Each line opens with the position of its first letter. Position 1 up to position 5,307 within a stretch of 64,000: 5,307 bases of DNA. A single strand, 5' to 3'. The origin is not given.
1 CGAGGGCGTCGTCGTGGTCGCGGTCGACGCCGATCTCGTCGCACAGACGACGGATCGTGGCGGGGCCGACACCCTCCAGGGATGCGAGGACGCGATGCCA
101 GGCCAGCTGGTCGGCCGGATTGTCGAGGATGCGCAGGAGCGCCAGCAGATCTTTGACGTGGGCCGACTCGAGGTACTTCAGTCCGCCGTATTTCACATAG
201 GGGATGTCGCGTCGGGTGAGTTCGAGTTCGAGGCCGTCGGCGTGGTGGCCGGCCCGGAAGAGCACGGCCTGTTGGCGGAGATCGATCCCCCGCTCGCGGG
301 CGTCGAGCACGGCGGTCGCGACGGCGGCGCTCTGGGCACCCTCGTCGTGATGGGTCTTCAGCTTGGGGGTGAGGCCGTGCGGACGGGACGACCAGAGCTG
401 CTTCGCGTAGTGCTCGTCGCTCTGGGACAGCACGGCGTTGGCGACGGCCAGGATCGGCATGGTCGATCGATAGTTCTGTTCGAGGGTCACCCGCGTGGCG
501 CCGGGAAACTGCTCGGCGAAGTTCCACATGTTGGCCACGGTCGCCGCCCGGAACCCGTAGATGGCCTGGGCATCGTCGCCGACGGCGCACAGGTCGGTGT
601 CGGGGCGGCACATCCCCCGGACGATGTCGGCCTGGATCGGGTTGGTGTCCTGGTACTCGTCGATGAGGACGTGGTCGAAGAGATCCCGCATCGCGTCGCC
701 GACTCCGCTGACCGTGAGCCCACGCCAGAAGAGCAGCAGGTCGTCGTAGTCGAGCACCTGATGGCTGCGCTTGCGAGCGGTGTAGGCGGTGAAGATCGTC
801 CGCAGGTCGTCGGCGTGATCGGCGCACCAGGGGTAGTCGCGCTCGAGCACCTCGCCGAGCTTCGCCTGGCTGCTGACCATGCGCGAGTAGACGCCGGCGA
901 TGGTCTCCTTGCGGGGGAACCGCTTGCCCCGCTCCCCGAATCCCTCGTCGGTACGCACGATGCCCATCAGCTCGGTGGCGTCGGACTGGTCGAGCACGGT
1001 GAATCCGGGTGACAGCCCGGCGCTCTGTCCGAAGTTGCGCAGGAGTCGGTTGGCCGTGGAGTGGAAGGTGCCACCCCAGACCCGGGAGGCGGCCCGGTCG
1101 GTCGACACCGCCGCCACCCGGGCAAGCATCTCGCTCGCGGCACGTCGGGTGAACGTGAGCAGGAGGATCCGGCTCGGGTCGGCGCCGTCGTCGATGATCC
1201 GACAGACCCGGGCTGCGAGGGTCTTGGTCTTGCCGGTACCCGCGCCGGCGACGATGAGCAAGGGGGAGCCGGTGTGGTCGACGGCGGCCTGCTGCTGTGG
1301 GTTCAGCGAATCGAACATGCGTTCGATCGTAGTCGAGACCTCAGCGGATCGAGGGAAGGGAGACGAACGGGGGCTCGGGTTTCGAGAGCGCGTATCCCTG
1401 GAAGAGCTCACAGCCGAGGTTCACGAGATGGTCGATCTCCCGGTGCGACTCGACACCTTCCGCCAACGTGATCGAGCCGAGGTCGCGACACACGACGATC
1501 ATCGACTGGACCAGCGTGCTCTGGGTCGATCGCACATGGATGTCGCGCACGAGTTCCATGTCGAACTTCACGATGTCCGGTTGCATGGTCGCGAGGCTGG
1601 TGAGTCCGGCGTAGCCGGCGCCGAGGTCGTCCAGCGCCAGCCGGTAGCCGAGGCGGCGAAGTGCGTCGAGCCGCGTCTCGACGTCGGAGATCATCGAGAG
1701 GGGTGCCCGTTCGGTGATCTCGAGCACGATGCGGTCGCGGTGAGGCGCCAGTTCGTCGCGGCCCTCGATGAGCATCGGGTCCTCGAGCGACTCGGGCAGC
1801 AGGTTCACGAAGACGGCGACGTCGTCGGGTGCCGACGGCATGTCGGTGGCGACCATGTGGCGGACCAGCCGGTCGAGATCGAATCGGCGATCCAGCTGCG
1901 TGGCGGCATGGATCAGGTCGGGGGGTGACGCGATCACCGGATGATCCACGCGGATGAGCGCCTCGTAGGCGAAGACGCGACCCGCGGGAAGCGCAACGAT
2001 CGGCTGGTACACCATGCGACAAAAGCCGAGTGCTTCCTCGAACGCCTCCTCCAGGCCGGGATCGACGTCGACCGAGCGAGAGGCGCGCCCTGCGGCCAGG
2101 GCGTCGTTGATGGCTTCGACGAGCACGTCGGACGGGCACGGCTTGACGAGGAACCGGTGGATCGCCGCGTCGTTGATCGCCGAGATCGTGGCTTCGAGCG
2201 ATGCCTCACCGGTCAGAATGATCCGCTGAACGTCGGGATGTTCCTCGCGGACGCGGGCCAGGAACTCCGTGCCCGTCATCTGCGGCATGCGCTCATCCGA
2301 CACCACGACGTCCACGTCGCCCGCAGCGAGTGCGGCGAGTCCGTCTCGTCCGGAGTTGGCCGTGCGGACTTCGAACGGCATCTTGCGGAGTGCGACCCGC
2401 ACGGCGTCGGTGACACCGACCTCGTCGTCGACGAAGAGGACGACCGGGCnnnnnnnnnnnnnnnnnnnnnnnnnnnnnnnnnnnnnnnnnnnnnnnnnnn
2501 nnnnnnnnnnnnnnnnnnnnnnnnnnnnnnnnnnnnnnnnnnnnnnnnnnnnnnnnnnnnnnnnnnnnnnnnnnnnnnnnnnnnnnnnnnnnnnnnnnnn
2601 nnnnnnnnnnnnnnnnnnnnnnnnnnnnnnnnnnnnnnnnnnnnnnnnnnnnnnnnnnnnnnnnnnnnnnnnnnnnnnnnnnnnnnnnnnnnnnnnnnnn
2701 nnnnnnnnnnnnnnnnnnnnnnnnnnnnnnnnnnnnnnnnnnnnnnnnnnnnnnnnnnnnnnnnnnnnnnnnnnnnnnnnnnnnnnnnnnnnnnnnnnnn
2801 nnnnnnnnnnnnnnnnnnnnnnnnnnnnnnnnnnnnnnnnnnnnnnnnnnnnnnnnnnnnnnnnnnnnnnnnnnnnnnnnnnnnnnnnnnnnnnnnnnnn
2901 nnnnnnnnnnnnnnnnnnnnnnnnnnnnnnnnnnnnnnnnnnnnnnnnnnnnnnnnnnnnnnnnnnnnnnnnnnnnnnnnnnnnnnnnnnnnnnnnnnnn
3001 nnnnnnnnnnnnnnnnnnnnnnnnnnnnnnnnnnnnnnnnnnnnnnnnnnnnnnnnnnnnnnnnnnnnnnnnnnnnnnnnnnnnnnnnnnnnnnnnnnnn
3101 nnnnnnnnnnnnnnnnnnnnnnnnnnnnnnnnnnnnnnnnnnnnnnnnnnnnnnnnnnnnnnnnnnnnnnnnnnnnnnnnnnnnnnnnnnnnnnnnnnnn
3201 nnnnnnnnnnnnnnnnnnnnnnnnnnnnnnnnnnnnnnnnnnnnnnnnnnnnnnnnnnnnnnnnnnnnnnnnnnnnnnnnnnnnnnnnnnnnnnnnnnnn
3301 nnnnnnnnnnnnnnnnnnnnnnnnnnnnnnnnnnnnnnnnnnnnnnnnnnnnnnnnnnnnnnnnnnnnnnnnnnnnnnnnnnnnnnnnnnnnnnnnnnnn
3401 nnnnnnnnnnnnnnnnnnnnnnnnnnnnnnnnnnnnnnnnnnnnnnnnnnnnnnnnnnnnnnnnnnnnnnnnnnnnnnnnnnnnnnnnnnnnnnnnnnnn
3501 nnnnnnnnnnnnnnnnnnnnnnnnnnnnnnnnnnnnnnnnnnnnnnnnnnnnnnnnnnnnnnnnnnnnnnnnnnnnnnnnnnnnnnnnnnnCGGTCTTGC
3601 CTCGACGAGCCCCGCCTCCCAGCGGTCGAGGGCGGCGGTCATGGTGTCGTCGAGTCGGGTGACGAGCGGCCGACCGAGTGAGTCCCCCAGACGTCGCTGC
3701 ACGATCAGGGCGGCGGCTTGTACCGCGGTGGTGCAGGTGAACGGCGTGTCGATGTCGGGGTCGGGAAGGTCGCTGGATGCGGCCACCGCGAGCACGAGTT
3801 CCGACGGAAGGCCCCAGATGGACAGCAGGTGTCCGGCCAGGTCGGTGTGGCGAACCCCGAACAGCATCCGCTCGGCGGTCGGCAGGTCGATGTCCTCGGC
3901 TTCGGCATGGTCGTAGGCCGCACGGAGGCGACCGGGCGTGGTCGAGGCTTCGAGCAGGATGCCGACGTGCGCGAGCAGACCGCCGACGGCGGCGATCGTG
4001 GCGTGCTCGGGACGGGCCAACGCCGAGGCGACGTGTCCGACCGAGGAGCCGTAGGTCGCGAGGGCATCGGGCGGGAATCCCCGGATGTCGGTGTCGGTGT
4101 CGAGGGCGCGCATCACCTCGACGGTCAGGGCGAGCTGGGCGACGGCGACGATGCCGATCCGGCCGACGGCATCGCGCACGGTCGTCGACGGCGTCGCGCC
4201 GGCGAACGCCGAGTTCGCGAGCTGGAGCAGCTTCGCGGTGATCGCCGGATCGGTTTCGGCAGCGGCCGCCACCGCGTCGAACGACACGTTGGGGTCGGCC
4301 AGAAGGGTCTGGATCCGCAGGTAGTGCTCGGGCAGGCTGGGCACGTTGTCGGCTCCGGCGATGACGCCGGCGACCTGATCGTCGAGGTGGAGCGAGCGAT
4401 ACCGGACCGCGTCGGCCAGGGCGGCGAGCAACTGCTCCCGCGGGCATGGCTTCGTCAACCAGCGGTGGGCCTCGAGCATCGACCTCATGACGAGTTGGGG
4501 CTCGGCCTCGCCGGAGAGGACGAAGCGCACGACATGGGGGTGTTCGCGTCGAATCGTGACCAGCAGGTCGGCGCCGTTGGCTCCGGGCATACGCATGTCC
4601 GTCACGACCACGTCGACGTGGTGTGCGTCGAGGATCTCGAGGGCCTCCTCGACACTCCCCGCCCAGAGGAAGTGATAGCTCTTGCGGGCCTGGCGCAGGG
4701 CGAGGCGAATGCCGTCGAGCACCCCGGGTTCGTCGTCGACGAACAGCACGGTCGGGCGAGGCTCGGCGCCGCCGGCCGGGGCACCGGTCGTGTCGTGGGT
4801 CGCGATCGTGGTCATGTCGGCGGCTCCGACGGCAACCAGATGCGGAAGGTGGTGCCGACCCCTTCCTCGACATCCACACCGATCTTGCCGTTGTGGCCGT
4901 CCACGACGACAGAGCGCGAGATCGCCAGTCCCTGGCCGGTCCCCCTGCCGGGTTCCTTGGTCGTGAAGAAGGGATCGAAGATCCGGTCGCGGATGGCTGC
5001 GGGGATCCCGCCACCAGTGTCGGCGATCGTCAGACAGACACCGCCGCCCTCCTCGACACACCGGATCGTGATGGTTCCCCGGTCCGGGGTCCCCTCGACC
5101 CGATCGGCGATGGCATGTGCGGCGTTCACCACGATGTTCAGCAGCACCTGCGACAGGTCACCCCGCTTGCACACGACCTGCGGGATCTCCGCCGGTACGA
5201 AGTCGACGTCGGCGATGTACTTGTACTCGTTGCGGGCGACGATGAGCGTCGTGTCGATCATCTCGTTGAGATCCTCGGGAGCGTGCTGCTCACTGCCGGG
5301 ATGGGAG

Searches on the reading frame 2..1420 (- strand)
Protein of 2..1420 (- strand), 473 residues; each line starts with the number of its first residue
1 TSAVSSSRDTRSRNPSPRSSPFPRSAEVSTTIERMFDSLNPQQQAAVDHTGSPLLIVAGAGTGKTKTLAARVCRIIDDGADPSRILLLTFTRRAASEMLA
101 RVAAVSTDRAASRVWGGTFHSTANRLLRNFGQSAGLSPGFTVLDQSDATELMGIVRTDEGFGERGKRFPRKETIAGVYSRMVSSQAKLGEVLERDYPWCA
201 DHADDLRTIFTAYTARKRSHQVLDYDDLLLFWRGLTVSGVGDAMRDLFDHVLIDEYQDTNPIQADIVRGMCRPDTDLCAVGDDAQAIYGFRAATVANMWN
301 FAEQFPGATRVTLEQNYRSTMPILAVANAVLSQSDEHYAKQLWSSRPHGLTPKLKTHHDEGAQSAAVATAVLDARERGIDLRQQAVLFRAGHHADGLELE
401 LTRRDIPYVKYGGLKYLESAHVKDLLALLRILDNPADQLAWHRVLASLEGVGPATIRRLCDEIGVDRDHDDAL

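Call 32: search_protein_families(library=pfam, proteins=[window:2-1420:-], max_evalue=0.0001)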
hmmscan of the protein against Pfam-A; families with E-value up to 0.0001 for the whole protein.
window:2-1420:- (473 aa): 4 families
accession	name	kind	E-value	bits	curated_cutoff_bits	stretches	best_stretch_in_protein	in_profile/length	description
PF00580.27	UvrD-helicase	-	1.1e-63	215.9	23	1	39-306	1-271/271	UvrD/REP helicase N-terminal domain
PF13361.12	UvrD_C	-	1.3e-26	94.3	25.6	1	311-461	1-152/350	UvrD-like helicase C-terminal domain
PF13245.12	AAA_19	-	7.1e-19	68.7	25.1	1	43-291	1-134/134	AAA domain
PF13604.12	AAA_30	-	2.4e-06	27.9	27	1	39-107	2-70/191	AAA domain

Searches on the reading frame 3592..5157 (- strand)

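Call 86: search_protein_families(library=pfam, proteins=[window:3592-5157:-], max_evalue=0.001)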
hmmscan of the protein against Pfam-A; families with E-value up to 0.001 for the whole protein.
window:3592-5157:- (522 aa): 2 families
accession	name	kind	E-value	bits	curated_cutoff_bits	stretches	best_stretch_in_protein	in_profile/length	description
PF08668.18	HDOD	-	1e-33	117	22.9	1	273-462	2-194/196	HDOD domain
PF00072.30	Response_reg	-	3.5e-20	72.7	30.2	1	137-247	1-110/111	Response regulator receiver domain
